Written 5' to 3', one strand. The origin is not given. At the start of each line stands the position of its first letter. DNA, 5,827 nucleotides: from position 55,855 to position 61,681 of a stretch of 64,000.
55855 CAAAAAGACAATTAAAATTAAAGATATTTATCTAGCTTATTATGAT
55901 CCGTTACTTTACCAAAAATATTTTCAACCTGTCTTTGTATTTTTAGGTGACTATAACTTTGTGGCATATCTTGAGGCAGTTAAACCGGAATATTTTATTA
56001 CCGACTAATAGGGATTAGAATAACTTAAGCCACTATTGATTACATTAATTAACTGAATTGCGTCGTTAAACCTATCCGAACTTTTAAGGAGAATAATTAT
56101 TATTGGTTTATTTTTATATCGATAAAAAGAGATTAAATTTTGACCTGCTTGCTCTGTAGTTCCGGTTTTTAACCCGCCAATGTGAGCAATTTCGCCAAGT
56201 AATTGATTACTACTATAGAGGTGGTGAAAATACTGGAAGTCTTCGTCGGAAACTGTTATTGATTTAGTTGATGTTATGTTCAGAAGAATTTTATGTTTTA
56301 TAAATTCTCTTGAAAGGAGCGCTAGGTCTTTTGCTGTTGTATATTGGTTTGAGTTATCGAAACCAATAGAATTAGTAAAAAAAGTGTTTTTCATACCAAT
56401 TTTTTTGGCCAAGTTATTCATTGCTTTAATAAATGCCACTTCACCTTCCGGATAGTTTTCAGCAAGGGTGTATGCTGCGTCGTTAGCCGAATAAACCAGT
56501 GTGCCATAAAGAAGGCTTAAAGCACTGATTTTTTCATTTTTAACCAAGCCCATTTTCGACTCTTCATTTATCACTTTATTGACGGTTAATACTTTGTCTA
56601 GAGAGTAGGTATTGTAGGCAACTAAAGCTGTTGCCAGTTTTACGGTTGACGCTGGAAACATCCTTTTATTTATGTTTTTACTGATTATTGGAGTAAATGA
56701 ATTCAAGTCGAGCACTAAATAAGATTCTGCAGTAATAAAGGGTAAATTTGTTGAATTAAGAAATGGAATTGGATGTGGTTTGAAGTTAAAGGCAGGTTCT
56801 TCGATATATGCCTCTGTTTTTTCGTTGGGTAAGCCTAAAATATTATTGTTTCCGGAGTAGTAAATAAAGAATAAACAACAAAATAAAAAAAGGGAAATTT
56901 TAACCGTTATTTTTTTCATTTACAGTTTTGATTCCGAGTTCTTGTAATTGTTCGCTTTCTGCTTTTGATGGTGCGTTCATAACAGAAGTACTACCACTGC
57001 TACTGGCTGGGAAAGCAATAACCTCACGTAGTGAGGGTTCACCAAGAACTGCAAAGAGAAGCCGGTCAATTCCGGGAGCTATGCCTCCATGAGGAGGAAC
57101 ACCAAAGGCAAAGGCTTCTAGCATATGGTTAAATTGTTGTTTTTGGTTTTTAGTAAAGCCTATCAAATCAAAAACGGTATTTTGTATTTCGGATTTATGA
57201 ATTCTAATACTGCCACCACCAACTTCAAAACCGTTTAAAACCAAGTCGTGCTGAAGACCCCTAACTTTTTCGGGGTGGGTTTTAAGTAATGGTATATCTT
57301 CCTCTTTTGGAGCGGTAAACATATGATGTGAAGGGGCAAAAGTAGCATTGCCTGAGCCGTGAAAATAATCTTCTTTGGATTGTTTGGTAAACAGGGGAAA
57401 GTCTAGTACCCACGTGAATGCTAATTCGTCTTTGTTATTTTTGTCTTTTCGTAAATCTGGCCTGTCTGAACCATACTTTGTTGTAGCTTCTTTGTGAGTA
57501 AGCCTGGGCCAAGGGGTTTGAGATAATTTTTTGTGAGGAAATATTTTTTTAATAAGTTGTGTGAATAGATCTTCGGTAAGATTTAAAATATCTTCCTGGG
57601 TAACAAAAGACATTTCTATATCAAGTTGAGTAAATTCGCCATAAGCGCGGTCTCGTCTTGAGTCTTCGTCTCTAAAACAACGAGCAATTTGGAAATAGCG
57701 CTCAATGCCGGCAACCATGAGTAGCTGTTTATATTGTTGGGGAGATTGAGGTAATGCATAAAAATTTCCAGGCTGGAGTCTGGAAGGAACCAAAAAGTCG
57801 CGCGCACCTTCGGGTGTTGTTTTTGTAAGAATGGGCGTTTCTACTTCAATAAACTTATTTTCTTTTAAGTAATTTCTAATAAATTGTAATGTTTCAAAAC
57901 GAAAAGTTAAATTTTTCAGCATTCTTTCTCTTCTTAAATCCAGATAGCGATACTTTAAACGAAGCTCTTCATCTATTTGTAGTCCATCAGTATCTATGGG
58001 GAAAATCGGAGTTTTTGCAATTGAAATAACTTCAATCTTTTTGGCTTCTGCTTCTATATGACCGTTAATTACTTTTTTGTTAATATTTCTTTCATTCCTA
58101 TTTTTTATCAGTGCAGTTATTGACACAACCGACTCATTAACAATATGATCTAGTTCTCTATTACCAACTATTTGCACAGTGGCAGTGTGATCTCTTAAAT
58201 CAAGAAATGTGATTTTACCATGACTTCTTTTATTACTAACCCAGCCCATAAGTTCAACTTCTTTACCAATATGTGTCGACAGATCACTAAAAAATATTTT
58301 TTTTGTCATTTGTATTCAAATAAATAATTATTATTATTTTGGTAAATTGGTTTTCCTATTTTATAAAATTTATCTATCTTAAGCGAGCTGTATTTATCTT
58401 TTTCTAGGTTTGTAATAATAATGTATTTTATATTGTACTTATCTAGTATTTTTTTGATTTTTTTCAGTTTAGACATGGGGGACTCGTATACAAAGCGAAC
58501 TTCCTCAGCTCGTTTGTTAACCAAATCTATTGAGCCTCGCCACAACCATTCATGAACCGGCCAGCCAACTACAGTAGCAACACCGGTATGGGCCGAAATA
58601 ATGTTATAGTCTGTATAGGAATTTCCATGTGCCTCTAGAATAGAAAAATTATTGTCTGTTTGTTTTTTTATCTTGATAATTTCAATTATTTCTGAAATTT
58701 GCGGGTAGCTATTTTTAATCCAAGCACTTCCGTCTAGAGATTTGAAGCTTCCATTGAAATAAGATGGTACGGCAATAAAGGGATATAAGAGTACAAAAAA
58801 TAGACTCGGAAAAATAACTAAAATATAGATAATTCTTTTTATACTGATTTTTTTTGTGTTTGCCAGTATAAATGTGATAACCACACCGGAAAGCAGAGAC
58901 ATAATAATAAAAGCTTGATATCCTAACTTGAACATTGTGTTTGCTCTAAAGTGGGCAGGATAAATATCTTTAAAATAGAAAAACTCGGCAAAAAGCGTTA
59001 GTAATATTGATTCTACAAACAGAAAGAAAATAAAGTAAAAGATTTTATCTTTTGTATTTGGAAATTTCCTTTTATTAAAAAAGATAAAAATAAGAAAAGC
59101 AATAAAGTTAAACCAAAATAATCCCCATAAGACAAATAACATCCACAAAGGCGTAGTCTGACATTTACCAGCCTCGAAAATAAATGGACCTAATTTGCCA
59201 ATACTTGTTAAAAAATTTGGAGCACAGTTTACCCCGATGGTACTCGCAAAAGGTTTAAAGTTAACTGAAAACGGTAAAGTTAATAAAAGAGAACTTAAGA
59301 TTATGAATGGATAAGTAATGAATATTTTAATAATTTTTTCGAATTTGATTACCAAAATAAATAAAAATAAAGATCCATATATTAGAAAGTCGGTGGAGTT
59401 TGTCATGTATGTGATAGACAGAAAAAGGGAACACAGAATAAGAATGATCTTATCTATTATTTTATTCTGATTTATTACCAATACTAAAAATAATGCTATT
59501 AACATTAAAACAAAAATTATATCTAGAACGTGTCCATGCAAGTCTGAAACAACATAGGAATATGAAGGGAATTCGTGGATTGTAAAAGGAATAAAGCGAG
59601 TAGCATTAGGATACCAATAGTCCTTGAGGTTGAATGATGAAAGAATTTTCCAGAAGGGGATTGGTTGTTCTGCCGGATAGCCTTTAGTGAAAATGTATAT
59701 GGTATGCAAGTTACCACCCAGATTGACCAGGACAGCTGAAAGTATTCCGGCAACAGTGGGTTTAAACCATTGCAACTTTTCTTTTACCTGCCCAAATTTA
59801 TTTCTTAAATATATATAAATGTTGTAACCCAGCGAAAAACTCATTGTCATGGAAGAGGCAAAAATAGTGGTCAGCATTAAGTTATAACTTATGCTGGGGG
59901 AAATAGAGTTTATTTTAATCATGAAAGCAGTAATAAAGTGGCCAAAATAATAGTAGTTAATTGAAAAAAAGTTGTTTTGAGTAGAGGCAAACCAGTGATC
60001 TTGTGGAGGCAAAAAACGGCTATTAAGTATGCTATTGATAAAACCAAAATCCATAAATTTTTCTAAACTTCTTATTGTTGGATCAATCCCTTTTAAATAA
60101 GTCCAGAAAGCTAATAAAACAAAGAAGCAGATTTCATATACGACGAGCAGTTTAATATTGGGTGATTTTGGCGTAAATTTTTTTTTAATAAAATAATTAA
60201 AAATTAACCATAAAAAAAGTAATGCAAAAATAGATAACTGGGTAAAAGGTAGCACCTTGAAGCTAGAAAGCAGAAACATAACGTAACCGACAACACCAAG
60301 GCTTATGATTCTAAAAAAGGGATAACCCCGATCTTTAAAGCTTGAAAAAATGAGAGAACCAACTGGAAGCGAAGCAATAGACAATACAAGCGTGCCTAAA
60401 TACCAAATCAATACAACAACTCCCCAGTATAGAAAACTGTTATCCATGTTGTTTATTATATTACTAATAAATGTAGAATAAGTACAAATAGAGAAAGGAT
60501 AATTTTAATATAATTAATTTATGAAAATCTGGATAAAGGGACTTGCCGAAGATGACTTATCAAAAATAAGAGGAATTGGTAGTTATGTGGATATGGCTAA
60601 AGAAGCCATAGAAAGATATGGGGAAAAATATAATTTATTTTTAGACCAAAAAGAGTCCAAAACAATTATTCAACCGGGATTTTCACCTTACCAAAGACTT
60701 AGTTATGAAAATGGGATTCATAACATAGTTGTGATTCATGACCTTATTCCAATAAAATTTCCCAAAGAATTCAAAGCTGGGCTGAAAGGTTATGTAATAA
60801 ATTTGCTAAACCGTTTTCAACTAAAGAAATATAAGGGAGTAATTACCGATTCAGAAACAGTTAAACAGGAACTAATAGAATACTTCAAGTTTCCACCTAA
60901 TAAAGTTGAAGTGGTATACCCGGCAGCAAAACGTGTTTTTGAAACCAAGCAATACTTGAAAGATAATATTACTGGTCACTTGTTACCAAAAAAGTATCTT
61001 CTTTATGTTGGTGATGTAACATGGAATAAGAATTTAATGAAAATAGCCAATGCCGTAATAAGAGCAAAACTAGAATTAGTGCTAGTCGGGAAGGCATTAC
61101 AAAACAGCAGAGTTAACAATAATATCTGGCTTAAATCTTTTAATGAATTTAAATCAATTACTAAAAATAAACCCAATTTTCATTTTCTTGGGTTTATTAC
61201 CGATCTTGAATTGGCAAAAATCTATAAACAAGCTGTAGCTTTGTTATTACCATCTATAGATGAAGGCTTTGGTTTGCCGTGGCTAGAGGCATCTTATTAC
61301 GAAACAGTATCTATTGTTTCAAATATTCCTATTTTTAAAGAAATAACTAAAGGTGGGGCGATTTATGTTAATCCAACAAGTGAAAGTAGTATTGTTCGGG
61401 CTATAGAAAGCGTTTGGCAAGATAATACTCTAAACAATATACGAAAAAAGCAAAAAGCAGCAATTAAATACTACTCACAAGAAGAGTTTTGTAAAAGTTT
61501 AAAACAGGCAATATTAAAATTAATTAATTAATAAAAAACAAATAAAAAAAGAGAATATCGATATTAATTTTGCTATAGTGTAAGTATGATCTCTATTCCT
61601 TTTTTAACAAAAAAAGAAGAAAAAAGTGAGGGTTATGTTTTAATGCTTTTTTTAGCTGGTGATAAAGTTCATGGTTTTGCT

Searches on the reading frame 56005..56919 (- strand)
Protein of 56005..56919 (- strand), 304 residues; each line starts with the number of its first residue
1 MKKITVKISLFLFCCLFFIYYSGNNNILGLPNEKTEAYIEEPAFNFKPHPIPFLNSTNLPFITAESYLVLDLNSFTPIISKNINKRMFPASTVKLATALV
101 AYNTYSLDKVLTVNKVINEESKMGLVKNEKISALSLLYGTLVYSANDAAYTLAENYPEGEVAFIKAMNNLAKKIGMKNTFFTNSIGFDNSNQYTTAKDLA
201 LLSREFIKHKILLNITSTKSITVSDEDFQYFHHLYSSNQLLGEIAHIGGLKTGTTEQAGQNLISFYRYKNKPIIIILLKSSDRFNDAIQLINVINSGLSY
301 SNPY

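Call 13: search_protein_families(library=pfam, proteins=[window:56005-56919:-], max_evalue=0.001)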
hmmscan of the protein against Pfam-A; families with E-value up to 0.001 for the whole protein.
window:56005-56919:- (304 aa): 4 families
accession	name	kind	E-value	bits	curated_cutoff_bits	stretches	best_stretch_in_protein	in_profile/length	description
PF00768.25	Peptidase_S11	-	9.4e-43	146.8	27.6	1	58-279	6-236/239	D-alanyl-D-alanine carboxypeptidase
PF13354.11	Beta-lactamase2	-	6.4e-08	32.6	22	1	68-211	3-151/214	Beta-lactamase enzyme family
PF00905.27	Transpeptidase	-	0.00023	20.9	22.1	1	77-183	30-135/299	Penicillin binding protein transpeptidase domain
PF02113.21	Peptidase_S13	-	0.00028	20.2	22.8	1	68-105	22-59/444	D-Ala-D-Ala carboxypeptidase 3 (S13) family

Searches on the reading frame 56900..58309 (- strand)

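Call 13: search_protein_families(library=pfam, proteins=[window:56900-58309:-], max_evalue=0.001)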
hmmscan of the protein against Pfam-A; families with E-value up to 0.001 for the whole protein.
window:56900-58309:- (469 aa): 2 families
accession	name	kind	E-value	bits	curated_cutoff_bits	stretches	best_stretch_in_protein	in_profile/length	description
PF00152.25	tRNA-synt_2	-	4.1e-112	374.7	25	1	113-435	1-306/308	tRNA synthetases class II (D, K and N)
PF01336.31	tRNA_anti-codon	-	5.7e-12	45.8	27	1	18-94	1-74/75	OB-fold nucleic acid binding domain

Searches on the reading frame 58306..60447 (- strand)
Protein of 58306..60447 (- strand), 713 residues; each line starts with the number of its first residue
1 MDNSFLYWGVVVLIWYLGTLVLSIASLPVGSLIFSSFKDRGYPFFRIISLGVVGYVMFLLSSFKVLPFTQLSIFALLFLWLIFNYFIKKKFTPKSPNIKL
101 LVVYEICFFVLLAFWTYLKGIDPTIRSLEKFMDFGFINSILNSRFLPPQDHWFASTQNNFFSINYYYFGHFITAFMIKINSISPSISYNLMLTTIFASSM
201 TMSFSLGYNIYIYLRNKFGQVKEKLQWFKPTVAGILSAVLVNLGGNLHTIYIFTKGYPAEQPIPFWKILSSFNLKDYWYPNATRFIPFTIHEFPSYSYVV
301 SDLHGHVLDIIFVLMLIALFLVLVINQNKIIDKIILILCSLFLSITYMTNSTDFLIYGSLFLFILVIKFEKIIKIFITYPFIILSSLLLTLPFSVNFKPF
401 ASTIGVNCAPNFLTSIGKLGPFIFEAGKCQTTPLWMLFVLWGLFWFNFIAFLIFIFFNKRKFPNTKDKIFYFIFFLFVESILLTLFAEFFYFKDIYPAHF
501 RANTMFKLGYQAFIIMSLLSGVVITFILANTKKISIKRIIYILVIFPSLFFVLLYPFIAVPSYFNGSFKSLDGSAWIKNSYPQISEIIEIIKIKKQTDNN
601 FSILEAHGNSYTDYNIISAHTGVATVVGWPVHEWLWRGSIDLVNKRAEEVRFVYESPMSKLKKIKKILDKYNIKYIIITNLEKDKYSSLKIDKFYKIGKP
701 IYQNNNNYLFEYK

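Call 10: search_protein_families(library=pfam, proteins=[window:58306-60447:-], max_evalue=0.01)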
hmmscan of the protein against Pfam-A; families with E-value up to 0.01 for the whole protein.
window:58306-60447:- (713 aa): 1 family
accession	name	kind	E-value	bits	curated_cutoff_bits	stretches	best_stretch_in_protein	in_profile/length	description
PF10060.15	DUF2298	-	4.6e-82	276.9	27.8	2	52-474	1-405/488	Uncharacterized membrane protein (DUF2298)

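Call 15: search_protein_families(library=ncbifam, proteins=[window:58306-60447:-], max_evalue=1)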
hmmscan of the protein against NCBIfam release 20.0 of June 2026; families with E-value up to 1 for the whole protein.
window:58306-60447:- (713 aa): 1 family
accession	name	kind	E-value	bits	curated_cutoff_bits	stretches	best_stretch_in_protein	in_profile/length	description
TIGR03662.1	Chlor_Arch_YYY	subfamily_domain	5.5e-116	389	300.25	2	11-456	4-428/727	chlor_Arch_YYY domain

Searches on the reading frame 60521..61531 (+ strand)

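Call 59: search_protein_families(library=pfam, proteins=[window:60521-61531:+], max_evalue=0.001)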
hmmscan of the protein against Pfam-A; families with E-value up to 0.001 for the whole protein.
window:60521-61531:+ (336 aa): 3 families
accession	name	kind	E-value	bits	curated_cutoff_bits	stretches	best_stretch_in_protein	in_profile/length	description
PF00534.26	Glycos_transf_1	-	8.3e-19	68.2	26.4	1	155-309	13-160/172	Glycosyl transferases group 1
PF13692.12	Glyco_trans_1_4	-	4.8e-14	53.3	27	1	158-301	2-142/142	Glycosyl transferases group 1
PF13439.12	Glyco_transf_4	-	4.8e-08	33.7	28.5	1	63-134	94-164/170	Glycosyltransferase Family 4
